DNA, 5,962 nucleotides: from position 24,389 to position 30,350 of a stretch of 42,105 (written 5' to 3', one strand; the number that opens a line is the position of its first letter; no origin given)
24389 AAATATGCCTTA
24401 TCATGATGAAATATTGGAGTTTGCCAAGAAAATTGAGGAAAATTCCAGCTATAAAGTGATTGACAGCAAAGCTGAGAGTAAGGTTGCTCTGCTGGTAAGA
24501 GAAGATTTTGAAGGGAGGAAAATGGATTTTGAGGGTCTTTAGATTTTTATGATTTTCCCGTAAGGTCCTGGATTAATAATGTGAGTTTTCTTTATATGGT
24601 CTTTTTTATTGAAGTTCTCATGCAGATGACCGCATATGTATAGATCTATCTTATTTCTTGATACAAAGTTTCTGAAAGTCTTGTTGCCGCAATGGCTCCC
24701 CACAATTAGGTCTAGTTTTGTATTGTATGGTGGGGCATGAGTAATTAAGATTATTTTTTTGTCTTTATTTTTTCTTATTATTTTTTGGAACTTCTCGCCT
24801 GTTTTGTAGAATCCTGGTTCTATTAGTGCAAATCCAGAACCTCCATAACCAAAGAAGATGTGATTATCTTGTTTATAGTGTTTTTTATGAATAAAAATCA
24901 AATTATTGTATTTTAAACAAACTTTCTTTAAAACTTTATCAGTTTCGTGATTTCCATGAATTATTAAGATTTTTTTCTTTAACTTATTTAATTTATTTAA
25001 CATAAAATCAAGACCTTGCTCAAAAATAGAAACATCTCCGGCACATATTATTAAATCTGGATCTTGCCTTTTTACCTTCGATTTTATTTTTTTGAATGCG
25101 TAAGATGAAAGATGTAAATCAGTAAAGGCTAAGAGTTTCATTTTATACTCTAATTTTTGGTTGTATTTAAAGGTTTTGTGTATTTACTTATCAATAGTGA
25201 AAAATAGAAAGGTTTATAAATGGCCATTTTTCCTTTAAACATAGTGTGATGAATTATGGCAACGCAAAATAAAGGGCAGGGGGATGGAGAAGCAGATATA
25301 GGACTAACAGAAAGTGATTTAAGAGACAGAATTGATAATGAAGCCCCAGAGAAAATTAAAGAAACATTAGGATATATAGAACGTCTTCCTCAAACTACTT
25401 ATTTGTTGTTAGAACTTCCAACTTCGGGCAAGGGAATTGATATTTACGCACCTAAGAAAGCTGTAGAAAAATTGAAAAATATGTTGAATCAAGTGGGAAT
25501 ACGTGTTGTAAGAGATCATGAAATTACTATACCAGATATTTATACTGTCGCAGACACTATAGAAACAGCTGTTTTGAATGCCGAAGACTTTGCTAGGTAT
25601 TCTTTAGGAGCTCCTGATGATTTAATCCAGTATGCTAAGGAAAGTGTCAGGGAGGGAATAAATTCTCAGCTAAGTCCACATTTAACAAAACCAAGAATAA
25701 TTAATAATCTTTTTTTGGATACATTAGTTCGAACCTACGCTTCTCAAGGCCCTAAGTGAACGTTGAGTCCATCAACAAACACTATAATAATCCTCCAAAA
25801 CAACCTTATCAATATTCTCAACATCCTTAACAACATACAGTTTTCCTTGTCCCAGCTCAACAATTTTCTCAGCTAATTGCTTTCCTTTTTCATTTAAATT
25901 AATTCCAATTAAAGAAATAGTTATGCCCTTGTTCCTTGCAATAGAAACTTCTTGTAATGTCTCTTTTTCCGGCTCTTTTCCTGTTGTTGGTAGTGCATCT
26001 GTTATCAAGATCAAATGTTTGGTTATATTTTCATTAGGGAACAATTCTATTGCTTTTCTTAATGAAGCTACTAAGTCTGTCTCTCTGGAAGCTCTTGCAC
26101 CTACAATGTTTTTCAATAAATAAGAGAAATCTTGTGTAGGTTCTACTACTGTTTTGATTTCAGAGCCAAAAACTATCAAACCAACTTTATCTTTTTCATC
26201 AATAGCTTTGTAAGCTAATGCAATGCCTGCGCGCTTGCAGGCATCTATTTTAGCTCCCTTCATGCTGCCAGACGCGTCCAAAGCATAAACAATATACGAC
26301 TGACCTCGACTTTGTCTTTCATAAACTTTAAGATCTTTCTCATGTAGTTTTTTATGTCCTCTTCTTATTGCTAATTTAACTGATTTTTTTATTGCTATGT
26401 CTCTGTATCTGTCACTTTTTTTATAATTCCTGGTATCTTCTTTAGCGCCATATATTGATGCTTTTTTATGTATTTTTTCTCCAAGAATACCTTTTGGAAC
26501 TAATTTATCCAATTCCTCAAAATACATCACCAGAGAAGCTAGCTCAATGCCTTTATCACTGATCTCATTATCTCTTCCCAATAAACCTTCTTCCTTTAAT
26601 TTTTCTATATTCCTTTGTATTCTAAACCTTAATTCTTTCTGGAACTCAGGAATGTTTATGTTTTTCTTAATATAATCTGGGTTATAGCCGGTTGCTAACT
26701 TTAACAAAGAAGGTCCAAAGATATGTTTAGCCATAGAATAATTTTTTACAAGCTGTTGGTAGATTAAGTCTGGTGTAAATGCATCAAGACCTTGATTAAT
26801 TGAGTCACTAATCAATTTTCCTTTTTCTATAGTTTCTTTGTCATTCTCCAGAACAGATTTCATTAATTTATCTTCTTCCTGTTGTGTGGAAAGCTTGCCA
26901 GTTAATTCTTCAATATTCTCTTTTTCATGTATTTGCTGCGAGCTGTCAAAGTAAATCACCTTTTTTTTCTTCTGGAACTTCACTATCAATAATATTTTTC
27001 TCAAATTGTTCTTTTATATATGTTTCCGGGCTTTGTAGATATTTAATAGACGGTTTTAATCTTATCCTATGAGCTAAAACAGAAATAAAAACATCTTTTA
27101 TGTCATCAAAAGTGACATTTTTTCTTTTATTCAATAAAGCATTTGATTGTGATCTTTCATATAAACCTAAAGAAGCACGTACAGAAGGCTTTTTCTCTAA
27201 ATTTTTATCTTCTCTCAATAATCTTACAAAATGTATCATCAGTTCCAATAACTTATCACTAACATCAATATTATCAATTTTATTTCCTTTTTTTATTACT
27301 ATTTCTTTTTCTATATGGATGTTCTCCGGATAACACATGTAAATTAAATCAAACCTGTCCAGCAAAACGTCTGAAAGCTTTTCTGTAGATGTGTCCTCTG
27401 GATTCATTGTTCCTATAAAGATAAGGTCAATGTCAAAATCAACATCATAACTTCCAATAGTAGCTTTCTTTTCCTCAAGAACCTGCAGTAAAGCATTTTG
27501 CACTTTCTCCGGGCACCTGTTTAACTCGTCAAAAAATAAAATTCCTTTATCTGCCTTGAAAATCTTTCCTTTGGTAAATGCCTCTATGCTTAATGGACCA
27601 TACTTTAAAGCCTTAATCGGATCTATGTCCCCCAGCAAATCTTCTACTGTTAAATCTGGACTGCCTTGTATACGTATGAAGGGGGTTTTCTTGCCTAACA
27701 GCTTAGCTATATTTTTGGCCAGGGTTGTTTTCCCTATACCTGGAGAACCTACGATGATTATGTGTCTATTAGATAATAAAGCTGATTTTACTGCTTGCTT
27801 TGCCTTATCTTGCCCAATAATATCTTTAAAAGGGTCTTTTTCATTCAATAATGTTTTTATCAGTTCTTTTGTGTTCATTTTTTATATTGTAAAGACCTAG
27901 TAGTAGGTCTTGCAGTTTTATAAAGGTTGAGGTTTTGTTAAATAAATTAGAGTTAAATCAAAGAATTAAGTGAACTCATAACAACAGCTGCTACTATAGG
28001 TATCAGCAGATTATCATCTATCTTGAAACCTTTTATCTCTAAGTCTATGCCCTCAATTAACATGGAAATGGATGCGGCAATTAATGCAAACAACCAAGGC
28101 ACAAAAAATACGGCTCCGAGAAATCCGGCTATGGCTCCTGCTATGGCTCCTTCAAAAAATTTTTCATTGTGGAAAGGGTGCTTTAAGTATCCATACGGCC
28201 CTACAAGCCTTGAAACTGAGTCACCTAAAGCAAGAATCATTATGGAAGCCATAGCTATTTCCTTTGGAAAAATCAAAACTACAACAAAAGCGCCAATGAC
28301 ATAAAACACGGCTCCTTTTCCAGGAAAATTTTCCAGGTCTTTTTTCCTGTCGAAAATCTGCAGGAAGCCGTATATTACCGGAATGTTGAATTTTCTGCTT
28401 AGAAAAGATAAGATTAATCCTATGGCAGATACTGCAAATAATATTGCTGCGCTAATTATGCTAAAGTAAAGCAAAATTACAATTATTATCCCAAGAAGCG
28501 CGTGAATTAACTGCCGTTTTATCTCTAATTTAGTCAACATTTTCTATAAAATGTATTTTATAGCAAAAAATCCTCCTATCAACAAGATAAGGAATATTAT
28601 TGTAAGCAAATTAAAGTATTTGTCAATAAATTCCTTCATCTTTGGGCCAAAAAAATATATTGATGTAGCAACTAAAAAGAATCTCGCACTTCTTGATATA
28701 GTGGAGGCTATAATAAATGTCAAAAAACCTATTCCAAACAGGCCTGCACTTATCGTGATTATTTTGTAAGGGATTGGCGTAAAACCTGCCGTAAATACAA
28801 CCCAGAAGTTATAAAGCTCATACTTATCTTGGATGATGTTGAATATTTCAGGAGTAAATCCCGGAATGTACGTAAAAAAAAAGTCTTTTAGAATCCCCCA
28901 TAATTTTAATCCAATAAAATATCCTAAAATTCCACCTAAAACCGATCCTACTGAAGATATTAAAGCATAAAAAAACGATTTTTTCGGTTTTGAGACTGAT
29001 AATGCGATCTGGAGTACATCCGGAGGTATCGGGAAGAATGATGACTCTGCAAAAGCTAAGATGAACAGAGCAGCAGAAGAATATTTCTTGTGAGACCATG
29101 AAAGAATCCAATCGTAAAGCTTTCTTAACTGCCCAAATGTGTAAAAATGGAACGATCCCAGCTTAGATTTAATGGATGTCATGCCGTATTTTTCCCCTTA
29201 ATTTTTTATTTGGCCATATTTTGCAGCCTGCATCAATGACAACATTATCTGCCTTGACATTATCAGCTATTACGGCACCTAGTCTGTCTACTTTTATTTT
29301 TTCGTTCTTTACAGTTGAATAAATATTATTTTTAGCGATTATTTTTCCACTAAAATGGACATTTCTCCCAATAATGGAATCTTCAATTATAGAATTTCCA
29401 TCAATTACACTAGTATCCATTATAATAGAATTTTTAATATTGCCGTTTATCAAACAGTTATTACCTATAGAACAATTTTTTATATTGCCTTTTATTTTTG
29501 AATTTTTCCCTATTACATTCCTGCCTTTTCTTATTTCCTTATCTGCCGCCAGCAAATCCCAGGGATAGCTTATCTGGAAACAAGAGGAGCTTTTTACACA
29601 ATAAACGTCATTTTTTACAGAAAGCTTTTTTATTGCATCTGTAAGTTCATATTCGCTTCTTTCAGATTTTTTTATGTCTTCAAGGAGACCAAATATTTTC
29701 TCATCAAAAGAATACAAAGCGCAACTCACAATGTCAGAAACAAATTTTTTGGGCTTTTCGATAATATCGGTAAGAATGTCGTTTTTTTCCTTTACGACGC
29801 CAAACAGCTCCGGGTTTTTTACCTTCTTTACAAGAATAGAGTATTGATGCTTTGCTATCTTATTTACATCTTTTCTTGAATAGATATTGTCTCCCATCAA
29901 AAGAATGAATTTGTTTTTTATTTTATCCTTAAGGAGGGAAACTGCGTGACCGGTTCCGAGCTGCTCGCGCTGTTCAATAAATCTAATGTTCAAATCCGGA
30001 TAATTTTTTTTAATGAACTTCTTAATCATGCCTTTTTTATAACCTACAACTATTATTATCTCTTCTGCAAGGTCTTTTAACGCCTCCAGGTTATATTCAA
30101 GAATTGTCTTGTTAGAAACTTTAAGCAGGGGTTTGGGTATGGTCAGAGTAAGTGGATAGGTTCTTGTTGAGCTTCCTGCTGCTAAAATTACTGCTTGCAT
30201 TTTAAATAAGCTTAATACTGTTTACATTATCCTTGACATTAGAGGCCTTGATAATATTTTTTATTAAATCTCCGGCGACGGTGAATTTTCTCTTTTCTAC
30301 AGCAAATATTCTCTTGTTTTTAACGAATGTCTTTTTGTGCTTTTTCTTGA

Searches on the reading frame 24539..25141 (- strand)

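Call 71: search_protein_families(library=pfam, proteins=[window:24539-25141:-], max_evalue=0.001)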
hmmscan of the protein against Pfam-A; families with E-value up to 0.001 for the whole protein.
window:24539-25141:- (200 aa): 3 families
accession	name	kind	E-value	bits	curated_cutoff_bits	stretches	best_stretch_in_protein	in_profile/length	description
PF00149.33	Metallophos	-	6.4e-22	79.4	21.5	1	1-175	1-190/191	Calcineurin-like phosphoesterase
PF12850.12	Metallophos_2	-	3.5e-14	53.5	27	1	1-194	1-135/154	Calcineurin-like phosphoesterase superfamily domain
PF14582.11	Metallophos_3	-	2.5e-08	34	28.2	1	119-193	165-238/259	Metallophosphoesterase, calcineurin superfamily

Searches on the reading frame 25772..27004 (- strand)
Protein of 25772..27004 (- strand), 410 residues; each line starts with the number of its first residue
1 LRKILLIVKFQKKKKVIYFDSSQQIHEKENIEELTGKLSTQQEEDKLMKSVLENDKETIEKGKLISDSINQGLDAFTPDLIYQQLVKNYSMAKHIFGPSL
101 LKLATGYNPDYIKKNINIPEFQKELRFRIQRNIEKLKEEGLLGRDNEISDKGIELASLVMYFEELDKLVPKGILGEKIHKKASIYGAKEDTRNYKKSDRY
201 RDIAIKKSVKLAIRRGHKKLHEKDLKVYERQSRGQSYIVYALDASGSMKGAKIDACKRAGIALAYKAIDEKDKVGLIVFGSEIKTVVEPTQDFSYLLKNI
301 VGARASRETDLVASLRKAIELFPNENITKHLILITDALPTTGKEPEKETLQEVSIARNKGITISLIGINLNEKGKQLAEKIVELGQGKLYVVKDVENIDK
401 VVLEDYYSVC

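Call 71: search_protein_families(library=pfam, proteins=[window:25772-27004:-], max_evalue=0.001)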
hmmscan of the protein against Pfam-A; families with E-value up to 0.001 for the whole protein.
window:25772-27004:- (410 aa): 5 families
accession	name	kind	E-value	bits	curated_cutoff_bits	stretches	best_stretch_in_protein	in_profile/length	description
PF13519.12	VWA_2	-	1.8e-12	48.2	27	1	239-337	2-106/107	von Willebrand factor type A domain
PF00092.34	VWA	-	1e-11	45.8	23.8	1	238-401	2-171/174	von Willebrand factor type A domain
PF13768.12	VWA_3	-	2.8e-08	34.4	27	1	238-388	3-152/155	von Willebrand factor type A domain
PF05762.20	VWA_CoxE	-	1.8e-05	24.7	26.4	1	189-353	13-175/222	VWA domain containing CoxE-like protein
PF01882.25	DUF58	-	0.00022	20.9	23.4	1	242-318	42-127/216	Protein of unknown function DUF58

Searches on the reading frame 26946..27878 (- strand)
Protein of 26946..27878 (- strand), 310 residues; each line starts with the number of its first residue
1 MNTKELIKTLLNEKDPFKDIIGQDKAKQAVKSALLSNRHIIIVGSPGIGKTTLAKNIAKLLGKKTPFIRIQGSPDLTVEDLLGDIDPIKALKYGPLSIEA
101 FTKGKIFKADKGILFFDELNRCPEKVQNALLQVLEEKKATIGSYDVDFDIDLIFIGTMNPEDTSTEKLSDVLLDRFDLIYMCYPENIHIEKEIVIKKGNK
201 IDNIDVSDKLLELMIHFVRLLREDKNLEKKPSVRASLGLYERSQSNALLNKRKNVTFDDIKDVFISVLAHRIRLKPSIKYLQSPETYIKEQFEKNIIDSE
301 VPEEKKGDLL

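Call 71: search_protein_families(library=pfam, proteins=[window:26946-27878:-], max_evalue=0.001)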
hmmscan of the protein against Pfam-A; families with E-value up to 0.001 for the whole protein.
window:26946-27878:- (310 aa): 21 families
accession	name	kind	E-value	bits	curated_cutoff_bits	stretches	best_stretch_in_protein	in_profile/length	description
PF07728.20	AAA_5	-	1.8e-21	77.1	22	1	39-176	1-139/139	AAA domain (dynein-related subfamily)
PF07726.17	AAA_3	-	9.3e-21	74.5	27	1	39-176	1-129/131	ATPase family associated with various cellular activities (AAA)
PF01078.27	Mg_chelatase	-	2.7e-19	69.8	20.3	2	17-64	2-49/207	Magnesium chelatase, subunit ChlI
PF00158.32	Sigma54_activat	-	9.9e-13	48.6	20.2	1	25-162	10-147/168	Sigma-54 interaction domain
PF00004.35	AAA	-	9.8e-12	45.9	21.2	1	40-179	1-126/131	ATPase family associated with various cellular activities (AAA)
PF00493.29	MCM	-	6.5e-11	42.2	23.3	1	26-182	46-204/224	MCM P-loop domain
PF20030.5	bpMoxR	-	9.9e-11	41.5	27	1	18-203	12-186/205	MoxR domain in the MoxR-vWA-beta-propeller ternary systems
PF17863.7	AAA_lid_2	-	1.6e-10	41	22.7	1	224-277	6-59/74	AAA lid domain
PF07724.20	AAA_2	-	3.1e-10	40.8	27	1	39-159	5-124/166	AAA domain (Cdc48 subfamily)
PF06068.19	TIP49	-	7.3e-08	32.4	23.8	1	18-73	24-86/347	TIP49 P-loop domain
PF05496.18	RuvB_N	-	8.2e-08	32.6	27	1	18-64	7-60/159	Holliday junction DNA helicase RuvB P-loop domain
PF20720.3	nSTAND3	-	3.8e-07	30.4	27.2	1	25-63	5-43/155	Novel STAND NTPase 3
PF13173.12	AAA_14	-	1e-05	26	27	1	37-136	2-87/129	AAA domain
PF13401.12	AAA_22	-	2.7e-05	24.9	27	1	37-86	5-55/130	AAA domain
PF13191.12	AAA_16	-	5.5e-05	24.2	32.6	1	37-149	23-104/167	AAA ATPase domain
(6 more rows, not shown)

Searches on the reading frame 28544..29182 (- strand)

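Call 71: search_protein_families(library=pfam, proteins=[window:28544-29182:-], max_evalue=0.001)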
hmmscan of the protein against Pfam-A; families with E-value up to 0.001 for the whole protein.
window:28544-29182:- (212 aa): 1 family
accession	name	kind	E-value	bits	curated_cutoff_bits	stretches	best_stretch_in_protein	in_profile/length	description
PF09335.16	VTT_dom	-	1e-10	42.6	33.9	1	53-176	2-122/123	VTT domain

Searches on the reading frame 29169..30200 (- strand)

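Call 71: search_protein_families(library=pfam, proteins=[window:29169-30200:-], max_evalue=0.001)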
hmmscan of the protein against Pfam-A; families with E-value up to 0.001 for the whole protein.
window:29169-30200:- (343 aa): 4 families
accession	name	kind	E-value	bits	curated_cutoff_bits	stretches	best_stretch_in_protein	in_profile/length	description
PF00483.29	NTP_transferase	-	1.5e-32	113.6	21.2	1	3-200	2-218/245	Nucleotidyl transferase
PF12804.13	NTP_transf_3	-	3.2e-09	37.6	27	1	3-107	1-98/160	MobA-like NTP transferase domain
PF25084.1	LbH_EIF2B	-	2.4e-07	31.1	54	1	227-287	21-85/105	EIF2B subunit epsilon LbH domain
PF00132.30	Hexapep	-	1.5e-05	24.9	27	0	257-283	1-28/36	Bacterial transferase hexapeptide (six repeats)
